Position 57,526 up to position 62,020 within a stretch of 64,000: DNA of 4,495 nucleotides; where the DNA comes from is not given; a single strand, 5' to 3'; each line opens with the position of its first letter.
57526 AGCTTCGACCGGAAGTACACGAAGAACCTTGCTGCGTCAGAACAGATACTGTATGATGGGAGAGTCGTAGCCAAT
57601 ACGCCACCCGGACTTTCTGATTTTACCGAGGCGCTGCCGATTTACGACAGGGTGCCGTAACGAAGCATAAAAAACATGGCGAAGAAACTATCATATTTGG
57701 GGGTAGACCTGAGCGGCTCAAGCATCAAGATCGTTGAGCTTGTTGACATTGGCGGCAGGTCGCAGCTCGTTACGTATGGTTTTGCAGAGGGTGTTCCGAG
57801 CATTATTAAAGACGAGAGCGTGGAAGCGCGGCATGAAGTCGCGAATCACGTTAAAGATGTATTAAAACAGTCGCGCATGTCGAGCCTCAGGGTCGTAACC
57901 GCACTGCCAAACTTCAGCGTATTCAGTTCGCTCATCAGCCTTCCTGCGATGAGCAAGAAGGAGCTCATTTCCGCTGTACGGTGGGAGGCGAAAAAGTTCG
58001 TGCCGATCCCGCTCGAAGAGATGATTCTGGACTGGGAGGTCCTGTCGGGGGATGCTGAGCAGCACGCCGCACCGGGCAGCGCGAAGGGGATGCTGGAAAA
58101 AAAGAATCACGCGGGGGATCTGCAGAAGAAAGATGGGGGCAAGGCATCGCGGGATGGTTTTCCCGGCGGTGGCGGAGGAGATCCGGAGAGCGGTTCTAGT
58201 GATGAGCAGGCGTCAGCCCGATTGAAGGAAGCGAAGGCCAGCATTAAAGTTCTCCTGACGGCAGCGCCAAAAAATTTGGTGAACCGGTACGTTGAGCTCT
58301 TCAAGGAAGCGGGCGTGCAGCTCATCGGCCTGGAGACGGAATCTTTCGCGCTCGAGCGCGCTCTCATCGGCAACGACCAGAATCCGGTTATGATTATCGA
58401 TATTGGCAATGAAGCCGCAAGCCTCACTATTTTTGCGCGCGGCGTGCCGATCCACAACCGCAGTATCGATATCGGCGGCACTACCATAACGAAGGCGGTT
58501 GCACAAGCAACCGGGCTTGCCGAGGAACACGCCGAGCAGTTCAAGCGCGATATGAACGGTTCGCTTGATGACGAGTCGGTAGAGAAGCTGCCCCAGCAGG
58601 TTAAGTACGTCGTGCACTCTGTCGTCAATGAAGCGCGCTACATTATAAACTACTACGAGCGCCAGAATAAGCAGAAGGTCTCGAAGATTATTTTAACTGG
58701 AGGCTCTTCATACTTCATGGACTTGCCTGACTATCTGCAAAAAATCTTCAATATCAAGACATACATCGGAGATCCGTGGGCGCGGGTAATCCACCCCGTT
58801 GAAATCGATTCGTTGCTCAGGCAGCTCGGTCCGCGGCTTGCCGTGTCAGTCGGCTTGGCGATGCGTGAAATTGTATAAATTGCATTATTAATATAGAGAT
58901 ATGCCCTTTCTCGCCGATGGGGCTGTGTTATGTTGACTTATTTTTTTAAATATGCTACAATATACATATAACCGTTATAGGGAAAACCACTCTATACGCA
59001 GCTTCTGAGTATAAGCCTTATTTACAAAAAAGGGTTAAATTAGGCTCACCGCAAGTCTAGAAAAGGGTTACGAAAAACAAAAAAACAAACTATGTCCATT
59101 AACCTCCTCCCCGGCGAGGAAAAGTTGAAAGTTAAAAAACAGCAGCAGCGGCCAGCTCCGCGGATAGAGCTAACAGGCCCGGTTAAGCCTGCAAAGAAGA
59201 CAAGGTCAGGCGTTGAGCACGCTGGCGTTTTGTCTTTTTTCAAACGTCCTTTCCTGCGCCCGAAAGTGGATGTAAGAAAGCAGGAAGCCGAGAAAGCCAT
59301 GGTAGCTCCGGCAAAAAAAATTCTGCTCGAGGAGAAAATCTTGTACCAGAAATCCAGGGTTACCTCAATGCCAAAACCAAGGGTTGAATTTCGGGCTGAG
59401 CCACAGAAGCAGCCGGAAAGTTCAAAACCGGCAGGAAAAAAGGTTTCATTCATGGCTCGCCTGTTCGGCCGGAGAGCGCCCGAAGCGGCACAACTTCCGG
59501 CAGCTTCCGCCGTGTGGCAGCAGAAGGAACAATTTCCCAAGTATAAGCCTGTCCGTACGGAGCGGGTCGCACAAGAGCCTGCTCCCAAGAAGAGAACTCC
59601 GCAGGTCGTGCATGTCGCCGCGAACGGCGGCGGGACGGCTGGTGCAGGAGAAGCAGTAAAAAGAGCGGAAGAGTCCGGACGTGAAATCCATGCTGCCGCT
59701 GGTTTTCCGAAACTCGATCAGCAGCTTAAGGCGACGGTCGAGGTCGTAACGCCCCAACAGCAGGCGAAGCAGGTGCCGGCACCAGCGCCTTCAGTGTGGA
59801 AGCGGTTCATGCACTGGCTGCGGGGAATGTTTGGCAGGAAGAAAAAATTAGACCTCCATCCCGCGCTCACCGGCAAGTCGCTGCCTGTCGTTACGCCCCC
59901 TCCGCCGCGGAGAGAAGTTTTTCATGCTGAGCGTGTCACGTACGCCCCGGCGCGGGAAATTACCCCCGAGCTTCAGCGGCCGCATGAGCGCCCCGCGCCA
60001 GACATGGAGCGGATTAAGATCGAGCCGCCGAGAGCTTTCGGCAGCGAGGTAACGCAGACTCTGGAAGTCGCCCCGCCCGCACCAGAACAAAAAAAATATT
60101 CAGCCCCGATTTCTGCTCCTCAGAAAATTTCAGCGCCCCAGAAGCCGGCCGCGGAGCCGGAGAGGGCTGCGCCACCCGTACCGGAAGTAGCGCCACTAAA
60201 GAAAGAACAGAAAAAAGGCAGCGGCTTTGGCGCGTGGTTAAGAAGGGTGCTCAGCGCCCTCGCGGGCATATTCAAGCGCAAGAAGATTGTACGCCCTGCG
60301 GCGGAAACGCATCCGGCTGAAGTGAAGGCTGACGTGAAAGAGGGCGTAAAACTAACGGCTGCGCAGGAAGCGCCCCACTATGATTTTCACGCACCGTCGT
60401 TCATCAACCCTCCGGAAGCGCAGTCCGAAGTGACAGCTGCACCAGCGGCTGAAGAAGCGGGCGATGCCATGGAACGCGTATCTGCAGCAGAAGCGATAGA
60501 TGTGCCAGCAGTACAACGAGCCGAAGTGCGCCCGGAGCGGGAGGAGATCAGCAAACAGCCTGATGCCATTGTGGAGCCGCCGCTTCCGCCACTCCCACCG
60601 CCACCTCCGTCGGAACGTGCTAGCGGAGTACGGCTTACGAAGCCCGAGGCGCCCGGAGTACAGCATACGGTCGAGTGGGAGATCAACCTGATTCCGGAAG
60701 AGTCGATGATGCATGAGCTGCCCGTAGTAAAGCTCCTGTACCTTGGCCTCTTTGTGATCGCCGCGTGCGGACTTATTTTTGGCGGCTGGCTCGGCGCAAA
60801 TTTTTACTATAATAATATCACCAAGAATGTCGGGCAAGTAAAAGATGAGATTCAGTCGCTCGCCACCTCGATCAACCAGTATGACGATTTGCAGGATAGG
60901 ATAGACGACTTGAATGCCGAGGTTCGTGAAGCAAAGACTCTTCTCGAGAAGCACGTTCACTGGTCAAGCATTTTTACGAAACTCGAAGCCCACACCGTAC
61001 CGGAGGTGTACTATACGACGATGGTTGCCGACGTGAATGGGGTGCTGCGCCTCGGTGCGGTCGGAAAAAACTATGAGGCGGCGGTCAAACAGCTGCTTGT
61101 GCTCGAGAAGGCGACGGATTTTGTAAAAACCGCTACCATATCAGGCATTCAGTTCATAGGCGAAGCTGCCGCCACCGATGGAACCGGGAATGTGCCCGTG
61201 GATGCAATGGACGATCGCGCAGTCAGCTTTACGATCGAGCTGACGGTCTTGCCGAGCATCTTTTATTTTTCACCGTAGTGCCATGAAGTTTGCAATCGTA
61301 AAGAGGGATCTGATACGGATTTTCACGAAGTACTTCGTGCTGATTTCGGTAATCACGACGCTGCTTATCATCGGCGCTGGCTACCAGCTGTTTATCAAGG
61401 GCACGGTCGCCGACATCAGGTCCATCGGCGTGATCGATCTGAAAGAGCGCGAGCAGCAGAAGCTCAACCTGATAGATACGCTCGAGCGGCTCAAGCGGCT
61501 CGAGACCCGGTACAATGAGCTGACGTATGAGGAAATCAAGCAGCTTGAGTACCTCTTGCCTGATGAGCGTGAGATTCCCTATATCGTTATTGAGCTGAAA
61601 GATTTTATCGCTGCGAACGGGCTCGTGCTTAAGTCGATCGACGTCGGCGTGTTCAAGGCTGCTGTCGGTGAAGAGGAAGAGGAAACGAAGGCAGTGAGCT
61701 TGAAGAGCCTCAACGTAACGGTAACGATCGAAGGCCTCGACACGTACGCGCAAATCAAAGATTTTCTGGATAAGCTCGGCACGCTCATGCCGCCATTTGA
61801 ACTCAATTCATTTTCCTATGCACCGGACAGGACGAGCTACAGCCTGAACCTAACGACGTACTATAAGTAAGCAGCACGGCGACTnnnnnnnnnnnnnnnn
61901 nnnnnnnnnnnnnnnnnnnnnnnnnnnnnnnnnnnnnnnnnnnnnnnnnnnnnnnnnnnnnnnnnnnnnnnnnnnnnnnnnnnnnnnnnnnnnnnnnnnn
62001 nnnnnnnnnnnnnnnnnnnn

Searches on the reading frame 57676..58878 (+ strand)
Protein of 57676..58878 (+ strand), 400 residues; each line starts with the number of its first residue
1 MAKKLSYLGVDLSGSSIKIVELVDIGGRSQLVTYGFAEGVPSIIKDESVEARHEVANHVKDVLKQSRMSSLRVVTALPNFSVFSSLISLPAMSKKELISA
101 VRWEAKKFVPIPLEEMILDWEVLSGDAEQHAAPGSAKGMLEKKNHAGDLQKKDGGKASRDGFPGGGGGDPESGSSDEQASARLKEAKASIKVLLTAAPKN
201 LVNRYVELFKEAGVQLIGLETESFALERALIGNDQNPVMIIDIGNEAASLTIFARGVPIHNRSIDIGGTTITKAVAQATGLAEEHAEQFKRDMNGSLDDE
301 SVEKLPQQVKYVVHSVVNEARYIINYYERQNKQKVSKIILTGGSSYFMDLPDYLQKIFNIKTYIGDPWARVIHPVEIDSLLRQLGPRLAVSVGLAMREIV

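Call 12: search_protein_families(library=pfam, proteins=[window:57676-58878:+], max_evalue=0.001)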
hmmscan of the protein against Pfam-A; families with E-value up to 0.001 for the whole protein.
window:57676-58878:+ (400 aa): 4 families
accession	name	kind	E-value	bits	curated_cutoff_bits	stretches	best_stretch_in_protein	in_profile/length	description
PF11104.14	PilM_2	-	4.5e-42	144.6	27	2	188-398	124-339/340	Type IV pilus assembly protein PilM;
PF14450.12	FtsA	-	3.6e-12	47.2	31.8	1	240-372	2-114/127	Cell division protein FtsA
PF06723.19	MreB_Mbl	-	5.4e-05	22.6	27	0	235-277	144-186/327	MreB/Mbl protein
PF25216.1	Volactin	-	7.2e-05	22.8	35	1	241-346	171-279/321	Volactin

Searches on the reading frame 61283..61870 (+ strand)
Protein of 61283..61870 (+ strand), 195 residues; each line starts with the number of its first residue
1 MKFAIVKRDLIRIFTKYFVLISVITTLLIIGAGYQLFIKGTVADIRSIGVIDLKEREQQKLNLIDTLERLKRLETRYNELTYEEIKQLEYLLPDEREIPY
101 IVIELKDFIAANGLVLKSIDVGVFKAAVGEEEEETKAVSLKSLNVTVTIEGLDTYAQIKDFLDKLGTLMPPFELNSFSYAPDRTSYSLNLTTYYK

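Call 12: search_protein_families(library=pfam, proteins=[window:61283-61870:+], max_evalue=0.001)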
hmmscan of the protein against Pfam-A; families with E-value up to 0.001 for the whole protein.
window:61283-61870:+ (195 aa): 1 family
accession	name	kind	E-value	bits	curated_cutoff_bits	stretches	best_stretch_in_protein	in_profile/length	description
PF04350.18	PilO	-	0.00027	21.5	22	1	67-184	22-126/145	Pilus assembly protein, PilO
